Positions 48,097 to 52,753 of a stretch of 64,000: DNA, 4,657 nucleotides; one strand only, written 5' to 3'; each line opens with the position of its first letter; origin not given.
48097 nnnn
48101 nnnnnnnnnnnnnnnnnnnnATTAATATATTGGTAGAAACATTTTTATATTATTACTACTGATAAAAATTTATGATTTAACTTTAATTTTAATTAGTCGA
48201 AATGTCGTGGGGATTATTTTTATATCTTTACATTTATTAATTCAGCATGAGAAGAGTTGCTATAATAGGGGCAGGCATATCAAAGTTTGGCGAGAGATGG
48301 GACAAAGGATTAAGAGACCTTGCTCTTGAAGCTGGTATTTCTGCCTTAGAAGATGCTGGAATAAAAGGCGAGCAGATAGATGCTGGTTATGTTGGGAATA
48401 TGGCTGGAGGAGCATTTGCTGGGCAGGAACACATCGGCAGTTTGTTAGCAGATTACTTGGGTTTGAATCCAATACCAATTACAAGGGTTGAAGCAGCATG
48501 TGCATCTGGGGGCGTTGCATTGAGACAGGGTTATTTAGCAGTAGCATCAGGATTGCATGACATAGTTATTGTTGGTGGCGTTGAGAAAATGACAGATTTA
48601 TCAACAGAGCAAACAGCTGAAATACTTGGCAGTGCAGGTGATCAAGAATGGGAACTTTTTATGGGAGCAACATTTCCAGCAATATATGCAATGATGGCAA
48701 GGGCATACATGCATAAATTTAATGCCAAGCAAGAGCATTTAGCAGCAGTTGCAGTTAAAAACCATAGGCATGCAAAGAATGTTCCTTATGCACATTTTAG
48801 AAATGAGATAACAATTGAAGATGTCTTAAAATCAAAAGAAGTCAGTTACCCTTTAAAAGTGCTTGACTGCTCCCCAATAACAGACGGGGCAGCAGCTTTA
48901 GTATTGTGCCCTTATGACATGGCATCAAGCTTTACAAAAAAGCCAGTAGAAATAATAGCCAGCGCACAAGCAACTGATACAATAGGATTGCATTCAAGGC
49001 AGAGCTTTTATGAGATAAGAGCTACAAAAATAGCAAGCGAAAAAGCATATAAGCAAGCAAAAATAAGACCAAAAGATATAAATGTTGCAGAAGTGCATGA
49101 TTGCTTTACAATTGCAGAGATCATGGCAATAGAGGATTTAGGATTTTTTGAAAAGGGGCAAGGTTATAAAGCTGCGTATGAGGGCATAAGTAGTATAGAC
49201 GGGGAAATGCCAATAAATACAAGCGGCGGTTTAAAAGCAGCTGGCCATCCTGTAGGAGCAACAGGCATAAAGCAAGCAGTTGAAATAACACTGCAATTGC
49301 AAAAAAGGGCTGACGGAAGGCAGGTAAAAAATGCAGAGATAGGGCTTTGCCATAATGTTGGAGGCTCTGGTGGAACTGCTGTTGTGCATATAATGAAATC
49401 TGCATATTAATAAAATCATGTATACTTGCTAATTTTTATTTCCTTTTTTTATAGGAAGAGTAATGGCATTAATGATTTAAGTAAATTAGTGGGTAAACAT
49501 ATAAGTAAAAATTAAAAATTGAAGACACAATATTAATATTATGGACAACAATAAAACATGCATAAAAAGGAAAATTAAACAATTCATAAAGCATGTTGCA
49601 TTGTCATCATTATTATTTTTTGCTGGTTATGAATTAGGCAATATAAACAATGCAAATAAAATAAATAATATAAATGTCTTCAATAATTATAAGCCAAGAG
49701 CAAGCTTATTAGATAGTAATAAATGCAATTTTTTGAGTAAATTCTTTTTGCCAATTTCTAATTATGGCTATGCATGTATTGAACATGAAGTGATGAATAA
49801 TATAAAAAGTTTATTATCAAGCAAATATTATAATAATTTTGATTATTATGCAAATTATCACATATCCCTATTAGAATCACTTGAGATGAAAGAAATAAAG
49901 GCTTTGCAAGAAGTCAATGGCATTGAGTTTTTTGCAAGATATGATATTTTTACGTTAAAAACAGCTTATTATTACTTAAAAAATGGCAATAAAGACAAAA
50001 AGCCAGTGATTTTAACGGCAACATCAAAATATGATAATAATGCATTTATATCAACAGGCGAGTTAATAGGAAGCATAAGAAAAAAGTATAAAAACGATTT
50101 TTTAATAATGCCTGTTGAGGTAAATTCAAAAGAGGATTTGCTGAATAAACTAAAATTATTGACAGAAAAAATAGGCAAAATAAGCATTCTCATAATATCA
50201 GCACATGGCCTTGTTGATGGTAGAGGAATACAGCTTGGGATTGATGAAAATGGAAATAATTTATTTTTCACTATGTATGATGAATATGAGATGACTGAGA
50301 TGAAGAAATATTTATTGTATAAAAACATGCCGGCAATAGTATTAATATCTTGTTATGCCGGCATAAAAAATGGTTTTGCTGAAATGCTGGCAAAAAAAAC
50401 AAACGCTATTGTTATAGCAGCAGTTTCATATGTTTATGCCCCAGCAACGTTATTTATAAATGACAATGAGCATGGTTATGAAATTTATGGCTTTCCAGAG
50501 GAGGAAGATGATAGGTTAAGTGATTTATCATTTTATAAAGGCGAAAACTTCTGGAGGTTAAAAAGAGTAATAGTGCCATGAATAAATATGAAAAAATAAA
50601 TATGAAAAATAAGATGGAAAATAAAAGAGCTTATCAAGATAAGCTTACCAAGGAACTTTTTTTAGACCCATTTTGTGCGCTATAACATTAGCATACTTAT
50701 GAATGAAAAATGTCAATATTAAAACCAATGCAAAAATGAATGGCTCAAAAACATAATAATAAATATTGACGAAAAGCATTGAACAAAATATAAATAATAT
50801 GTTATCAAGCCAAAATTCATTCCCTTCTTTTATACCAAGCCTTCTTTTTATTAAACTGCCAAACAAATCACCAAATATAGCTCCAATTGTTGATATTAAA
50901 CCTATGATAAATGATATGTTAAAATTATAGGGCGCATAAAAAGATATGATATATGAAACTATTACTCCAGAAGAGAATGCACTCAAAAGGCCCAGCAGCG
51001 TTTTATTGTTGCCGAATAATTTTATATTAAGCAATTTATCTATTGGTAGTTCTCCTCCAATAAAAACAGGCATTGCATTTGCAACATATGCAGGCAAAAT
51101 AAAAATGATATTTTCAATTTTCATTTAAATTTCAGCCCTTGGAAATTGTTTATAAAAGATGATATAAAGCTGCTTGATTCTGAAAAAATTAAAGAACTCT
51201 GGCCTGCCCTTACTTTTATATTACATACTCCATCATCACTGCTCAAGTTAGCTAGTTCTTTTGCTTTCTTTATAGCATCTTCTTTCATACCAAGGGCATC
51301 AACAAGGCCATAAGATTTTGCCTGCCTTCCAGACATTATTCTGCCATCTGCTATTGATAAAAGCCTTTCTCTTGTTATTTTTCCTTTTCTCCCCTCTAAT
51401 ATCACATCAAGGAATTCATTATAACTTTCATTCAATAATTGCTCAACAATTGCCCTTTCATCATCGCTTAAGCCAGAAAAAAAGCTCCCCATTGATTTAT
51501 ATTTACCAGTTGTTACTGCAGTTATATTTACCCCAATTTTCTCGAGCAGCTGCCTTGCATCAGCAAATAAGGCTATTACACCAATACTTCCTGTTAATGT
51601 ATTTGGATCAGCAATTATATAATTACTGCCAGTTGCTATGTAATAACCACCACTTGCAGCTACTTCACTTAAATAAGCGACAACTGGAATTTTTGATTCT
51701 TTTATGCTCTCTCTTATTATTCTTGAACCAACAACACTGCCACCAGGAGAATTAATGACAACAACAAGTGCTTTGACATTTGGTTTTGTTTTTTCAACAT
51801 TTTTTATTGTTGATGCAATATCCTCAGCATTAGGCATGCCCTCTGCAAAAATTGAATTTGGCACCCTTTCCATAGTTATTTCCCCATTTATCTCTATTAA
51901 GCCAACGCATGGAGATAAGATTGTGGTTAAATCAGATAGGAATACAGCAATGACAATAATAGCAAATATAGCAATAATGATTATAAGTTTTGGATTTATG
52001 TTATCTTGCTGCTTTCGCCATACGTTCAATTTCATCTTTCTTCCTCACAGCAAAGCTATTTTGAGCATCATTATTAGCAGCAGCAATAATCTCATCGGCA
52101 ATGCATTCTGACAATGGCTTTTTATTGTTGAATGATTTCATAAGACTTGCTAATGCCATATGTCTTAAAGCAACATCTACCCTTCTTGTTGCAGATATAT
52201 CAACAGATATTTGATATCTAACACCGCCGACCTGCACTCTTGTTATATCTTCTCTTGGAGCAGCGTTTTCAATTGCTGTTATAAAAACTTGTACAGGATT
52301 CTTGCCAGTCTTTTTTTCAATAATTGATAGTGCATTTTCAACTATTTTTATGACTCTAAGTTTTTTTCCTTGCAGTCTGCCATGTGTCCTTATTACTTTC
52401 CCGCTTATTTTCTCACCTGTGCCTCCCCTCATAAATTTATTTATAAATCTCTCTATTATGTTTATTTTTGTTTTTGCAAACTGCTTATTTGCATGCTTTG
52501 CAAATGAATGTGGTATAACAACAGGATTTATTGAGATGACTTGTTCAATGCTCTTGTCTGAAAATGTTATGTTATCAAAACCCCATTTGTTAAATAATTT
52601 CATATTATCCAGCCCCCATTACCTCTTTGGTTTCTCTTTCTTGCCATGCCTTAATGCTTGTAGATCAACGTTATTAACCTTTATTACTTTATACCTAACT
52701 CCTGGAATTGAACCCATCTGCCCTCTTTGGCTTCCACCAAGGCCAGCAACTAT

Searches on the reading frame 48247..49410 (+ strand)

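Call 34: search_protein_families(library=pfam, proteins=[window:48247-49410:+], max_evalue=0.001)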
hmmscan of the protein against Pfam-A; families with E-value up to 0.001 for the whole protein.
window:48247-49410:+ (387 aa): 4 families
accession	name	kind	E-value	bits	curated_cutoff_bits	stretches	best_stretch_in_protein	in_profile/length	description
PF22691.2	Thiolase_C_1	-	6.9e-45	152.8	28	1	240-384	1-143/144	Thiolase C-terminal domain-like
PF00108.29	Thiolase_N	-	7.7e-32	111.1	26.4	1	4-222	1-258/260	Thiolase, N-terminal domain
PF02803.24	Thiolase_C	-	2.8e-11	43.6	27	1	261-379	25-119/123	Thiolase, C-terminal domain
PF00109.32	ketoacyl-synt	-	3.8e-08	33.7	20.8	1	79-117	168-206/252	Beta-ketoacyl synthase, N-terminal domain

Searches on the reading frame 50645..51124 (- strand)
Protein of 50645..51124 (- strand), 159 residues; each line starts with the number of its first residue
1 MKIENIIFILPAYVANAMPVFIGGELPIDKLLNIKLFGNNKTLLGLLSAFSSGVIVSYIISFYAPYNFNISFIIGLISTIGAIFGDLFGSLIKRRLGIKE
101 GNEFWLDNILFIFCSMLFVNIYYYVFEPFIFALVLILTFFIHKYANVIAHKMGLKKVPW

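Call 34: search_protein_families(library=pfam, proteins=[window:50645-51124:-], max_evalue=0.001)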
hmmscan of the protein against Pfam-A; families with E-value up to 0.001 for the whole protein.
window:50645-51124:- (159 aa): 2 families
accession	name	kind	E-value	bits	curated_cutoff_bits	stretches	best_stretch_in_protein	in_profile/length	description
PF01864.22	CarS-like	-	5.1e-27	95.4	22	1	4-159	7-175/175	CDP-archaeol synthase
PF01148.25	CTP_transf_1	-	6.5e-09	36.5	24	1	40-100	169-232/264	Cytidylyltransferase family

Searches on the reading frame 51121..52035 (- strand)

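Call 34: search_protein_families(library=pfam, proteins=[window:51121-52035:-], max_evalue=0.001)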
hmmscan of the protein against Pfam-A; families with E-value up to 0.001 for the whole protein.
window:51121-52035:- (304 aa): 4 families
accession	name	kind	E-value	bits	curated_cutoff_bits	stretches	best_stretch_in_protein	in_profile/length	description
PF01343.23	Peptidase_S49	-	1.8e-47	161.6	24.9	1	112-264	3-153/154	Peptidase family S49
PF25145.1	NfeD1b_N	-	1.5e-10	41.4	40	1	84-155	28-99/189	NfeD1b, N-terminal domain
PF00574.28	CLP_protease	-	8e-07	29.5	20.2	1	70-138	30-97/182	Clp protease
PF01972.22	SDH_protease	-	4.3e-06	26.4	31.3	1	77-151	82-155/286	ClpP-like SDH-type serine proteinase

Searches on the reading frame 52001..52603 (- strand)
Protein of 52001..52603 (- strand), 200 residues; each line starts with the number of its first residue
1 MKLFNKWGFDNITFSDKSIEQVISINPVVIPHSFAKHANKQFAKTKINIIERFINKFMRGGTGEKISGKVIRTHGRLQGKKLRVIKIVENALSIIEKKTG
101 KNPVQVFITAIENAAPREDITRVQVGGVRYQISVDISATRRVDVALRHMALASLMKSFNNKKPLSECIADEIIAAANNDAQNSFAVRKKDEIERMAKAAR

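Call 34: search_protein_families(library=pfam, proteins=[window:52001-52603:-], max_evalue=0.001)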
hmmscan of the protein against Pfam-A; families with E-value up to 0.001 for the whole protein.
window:52001-52603:- (200 aa): 1 family
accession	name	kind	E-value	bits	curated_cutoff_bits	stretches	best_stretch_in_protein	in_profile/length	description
PF00177.27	Ribosomal_S7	-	1.1e-41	142.3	24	1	26-200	8-148/148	Ribosomal protein S7p/S5e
